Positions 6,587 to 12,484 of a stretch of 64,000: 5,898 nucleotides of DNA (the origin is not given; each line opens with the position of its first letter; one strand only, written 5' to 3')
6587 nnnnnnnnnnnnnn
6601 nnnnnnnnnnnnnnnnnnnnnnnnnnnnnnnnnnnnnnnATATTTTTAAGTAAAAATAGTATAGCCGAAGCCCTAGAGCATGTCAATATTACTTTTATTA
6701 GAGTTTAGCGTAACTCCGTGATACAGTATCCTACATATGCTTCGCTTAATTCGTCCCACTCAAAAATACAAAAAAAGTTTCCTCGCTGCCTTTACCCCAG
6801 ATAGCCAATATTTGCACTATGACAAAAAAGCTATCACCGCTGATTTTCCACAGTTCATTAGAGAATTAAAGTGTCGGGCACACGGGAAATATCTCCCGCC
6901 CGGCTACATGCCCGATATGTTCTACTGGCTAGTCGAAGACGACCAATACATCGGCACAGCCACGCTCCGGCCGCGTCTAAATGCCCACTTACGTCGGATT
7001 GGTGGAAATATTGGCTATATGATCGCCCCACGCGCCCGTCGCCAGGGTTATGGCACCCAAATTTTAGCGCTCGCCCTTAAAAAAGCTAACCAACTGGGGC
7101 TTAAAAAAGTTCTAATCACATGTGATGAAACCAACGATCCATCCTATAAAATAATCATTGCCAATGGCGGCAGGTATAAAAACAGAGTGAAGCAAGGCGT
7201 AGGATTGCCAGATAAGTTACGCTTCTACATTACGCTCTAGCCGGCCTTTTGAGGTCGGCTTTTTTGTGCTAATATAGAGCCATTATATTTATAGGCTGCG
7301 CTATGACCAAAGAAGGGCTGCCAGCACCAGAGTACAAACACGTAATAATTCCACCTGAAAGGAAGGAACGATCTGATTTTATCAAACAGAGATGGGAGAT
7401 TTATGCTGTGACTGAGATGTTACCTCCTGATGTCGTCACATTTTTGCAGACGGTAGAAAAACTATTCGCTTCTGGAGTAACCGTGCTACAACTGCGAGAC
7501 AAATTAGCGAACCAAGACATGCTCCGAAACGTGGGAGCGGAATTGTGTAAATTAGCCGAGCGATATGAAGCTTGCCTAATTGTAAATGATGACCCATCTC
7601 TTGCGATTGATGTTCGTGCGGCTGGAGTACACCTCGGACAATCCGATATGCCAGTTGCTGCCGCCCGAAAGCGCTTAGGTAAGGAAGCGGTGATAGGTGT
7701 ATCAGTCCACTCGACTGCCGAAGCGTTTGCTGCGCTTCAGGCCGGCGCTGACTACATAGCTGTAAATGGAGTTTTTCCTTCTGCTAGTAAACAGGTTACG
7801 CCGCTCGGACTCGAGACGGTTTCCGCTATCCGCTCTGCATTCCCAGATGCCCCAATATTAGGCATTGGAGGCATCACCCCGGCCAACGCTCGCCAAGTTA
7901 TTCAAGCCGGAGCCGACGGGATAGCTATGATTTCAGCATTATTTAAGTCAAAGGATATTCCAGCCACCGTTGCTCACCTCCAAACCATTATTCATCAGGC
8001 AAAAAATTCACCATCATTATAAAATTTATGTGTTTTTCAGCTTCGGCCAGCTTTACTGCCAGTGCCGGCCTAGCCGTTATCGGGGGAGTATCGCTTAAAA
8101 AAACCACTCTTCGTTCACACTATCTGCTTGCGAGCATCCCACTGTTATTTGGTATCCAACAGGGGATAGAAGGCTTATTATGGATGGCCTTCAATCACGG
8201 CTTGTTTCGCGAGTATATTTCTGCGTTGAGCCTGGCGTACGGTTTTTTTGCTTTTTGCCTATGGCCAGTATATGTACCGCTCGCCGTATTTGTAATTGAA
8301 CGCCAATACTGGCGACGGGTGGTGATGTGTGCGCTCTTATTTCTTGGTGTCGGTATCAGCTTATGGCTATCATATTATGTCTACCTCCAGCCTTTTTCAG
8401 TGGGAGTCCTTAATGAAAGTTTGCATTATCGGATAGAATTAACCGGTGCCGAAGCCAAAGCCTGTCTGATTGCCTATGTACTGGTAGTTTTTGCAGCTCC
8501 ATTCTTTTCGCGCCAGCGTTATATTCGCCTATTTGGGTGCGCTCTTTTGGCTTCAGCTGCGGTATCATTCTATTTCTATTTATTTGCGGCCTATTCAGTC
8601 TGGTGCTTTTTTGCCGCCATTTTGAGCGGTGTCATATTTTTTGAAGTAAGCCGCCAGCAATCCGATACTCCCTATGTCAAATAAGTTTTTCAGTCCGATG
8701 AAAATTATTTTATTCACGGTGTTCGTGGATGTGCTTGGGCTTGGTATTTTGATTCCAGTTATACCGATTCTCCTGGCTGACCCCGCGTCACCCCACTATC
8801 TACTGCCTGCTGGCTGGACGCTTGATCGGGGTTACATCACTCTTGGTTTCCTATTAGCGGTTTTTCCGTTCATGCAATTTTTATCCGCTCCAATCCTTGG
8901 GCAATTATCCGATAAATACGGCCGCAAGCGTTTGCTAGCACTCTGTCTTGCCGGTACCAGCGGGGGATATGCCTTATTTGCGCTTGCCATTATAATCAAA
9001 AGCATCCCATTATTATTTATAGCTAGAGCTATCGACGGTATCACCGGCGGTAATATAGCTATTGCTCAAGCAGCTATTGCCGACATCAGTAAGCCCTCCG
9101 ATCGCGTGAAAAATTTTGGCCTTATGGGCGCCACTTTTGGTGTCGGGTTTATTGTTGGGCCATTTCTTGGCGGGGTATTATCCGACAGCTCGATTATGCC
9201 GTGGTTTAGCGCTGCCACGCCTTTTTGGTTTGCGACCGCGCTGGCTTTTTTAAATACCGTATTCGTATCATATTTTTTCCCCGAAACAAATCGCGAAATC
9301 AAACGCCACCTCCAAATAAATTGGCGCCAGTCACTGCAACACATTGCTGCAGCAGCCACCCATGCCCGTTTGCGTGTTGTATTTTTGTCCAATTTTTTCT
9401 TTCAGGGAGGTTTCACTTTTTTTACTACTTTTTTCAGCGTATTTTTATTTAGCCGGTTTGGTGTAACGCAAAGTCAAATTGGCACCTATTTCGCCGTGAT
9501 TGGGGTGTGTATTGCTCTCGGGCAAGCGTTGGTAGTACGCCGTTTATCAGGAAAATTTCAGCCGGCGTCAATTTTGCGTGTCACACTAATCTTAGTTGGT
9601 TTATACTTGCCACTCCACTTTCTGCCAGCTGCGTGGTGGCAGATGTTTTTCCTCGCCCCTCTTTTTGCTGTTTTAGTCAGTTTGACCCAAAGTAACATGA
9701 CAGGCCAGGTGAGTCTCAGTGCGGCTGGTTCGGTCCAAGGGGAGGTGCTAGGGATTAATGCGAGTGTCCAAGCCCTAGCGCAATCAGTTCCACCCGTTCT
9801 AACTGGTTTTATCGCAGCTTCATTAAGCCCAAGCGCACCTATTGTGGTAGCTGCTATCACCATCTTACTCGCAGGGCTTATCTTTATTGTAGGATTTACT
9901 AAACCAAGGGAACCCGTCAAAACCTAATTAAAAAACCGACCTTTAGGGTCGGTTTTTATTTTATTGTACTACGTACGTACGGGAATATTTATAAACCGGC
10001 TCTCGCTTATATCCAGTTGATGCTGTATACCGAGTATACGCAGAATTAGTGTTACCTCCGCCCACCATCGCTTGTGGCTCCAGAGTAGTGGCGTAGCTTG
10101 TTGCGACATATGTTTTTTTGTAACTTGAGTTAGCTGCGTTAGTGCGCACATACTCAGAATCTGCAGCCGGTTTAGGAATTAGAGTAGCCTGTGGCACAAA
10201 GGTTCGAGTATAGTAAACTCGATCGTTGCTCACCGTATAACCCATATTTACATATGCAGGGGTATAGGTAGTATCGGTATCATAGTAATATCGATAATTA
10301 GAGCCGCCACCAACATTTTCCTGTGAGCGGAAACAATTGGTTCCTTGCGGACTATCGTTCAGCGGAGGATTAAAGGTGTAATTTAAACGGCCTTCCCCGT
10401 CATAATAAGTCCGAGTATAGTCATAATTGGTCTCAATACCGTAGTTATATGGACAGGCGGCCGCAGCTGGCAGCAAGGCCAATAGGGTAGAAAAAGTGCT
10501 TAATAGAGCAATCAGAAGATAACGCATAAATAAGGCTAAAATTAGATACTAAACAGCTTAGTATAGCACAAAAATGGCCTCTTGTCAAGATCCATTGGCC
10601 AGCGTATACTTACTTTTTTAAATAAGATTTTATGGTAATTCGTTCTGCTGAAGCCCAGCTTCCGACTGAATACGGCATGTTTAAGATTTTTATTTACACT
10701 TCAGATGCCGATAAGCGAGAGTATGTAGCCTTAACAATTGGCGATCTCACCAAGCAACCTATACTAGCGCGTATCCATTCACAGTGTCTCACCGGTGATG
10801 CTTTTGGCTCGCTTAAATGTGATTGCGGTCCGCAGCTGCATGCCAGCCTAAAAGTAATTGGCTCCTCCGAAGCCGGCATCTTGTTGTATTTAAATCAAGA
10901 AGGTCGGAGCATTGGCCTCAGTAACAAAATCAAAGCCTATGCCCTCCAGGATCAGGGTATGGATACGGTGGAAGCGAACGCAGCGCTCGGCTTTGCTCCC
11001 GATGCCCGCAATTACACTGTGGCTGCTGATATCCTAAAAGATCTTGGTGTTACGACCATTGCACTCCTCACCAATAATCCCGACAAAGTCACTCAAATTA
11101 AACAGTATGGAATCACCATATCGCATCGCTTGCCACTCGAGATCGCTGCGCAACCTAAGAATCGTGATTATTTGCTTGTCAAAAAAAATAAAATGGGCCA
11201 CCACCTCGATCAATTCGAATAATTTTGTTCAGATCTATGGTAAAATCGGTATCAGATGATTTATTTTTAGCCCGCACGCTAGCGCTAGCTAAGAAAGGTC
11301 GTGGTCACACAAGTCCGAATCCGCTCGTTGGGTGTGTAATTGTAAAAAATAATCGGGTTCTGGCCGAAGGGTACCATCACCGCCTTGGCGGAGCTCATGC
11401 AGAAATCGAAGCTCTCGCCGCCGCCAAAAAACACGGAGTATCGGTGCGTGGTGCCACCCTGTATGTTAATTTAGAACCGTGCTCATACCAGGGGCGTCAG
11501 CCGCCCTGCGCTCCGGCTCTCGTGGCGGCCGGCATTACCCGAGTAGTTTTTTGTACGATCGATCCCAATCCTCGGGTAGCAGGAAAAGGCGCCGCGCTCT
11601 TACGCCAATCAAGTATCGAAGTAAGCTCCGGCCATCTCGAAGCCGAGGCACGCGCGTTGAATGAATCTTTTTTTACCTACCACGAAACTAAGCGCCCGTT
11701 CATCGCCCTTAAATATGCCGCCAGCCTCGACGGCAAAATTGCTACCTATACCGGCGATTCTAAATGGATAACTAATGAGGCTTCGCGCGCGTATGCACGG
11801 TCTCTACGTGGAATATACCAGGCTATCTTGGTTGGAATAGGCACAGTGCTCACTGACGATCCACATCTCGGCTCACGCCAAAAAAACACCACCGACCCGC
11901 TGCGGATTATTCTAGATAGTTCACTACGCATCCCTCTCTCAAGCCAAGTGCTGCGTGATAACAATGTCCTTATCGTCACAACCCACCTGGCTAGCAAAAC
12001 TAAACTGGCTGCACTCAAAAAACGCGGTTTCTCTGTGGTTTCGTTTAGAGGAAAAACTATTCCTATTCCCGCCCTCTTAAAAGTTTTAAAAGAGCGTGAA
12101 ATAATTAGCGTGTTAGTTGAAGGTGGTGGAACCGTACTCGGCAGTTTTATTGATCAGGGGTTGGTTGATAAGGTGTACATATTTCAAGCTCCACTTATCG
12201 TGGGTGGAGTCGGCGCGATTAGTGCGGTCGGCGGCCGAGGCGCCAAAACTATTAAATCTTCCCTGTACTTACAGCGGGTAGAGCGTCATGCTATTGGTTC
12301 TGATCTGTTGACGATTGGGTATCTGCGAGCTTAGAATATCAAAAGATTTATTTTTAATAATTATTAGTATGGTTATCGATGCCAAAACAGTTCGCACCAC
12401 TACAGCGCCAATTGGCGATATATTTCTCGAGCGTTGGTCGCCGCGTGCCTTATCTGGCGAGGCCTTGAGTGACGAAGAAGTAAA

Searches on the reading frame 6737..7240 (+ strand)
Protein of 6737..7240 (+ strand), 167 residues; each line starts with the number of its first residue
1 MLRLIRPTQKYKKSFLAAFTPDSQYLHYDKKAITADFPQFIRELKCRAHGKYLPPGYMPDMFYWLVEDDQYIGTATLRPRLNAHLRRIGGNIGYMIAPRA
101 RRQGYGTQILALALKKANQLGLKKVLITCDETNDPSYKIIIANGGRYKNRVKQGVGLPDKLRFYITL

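Call 17: search_protein_families(library=pfam, proteins=[window:6737-7240:+], max_evalue=0.00001)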
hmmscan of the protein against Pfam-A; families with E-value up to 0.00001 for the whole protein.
window:6737-7240:+ (167 aa): 3 families
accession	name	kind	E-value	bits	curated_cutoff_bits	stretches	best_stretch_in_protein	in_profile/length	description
PF13302.13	Acetyltransf_3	-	2e-13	51.6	25.4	1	13-144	13-136/138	Acetyltransferase (GNAT) domain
PF00583.31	Acetyltransf_1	-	1.2e-11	45.4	20.7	1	59-137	32-108/116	Acetyltransferase (GNAT) family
PF13508.13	Acetyltransf_7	-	2.6e-06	28.1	27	1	62-125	4-65/84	Acetyltransferase (GNAT) domain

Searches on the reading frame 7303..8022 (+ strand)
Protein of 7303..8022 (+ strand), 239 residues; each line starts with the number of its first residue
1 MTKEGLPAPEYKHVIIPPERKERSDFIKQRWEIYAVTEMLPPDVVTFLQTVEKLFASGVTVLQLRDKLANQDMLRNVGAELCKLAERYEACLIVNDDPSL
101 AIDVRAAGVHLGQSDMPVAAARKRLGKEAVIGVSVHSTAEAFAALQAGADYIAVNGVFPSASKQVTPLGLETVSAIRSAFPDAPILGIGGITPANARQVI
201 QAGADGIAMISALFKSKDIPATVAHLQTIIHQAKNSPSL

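Call 17: search_protein_families(library=pfam, proteins=[window:7303-8022:+], max_evalue=0.00001)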
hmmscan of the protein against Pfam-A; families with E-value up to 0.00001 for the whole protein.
window:7303-8022:+ (239 aa): 1 family
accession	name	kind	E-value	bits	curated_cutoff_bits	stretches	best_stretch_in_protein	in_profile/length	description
PF02581.23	TMP-TENI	-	8.5e-53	178.8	27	1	34-213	2-180/180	Thiamine monophosphate synthase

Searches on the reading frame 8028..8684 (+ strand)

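Call 17: search_protein_families(library=pfam, proteins=[window:8028-8684:+], max_evalue=0.00001)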
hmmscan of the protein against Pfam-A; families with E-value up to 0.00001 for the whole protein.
window:8028-8684:+ (218 aa): 1 family
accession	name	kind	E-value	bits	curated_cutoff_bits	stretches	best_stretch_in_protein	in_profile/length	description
PF20334.3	DUF6629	-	6.1e-22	78.8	27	1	1-212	1-203/209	Family of unknown function (DUF6629)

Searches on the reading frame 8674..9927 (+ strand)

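Call 17: search_protein_families(library=pfam, proteins=[window:8674-9927:+], max_evalue=0.00001)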
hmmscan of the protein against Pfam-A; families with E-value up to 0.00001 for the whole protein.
window:8674-9927:+ (417 aa): 3 families
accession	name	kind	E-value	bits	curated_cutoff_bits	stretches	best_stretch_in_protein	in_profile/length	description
PF07690.21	MFS_1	-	1e-46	159.9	33.4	2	12-372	1-345/347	Major Facilitator Superfamily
PF12832.13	MFS_1_like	-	4.6e-12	46.1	25.2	1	57-365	36-345/373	MFS_1 like family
PF00083.30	Sugar_tr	-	1.8e-07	30.8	22.3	1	56-207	47-196/452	Sugar (and other) transporter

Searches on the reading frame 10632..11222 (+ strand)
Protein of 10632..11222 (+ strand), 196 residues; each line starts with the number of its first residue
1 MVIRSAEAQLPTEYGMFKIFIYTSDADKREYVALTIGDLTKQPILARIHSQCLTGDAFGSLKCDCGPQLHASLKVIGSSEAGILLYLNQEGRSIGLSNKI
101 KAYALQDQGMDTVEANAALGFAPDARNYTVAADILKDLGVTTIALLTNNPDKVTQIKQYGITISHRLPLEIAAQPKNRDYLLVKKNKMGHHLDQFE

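Call 17: search_protein_families(library=pfam, proteins=[window:10632-11222:+], max_evalue=0.00001)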
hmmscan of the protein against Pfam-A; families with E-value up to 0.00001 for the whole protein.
window:10632-11222:+ (196 aa): 1 family
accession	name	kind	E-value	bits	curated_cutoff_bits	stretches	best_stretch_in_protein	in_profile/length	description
PF00925.25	GTP_cyclohydro2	-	6.8e-66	221.3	23.3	1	5-168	3-165/165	GTP cyclohydrolase II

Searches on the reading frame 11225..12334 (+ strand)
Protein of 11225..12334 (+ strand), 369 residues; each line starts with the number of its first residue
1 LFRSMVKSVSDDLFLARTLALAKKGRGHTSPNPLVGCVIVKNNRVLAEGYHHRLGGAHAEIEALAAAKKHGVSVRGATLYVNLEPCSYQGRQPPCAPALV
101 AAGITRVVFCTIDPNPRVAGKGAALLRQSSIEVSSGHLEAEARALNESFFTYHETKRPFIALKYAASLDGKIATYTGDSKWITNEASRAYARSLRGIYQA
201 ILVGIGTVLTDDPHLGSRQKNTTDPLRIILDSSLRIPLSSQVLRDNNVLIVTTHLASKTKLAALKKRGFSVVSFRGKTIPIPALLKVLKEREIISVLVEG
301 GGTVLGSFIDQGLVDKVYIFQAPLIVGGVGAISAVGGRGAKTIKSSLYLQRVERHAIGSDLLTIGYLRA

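Call 17: search_protein_families(library=pfam, proteins=[window:11225-12334:+], max_evalue=0.00001)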
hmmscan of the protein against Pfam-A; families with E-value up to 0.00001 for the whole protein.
window:11225-12334:+ (369 aa): 3 families
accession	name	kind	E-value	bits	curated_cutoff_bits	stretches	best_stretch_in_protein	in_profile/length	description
PF01872.23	RibD_C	-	4.4e-49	167.4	24.1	1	158-361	1-195/197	RibD C-terminal domain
PF00383.29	dCMP_cyt_deam_1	-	5.1e-19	68.5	25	1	11-110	4-101/102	Cytidine and deoxycytidylate deaminase zinc-binding region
PF14437.12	MafB19-deam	-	1.2e-13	51.7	27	1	34-150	24-138/142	MafB19-like deaminase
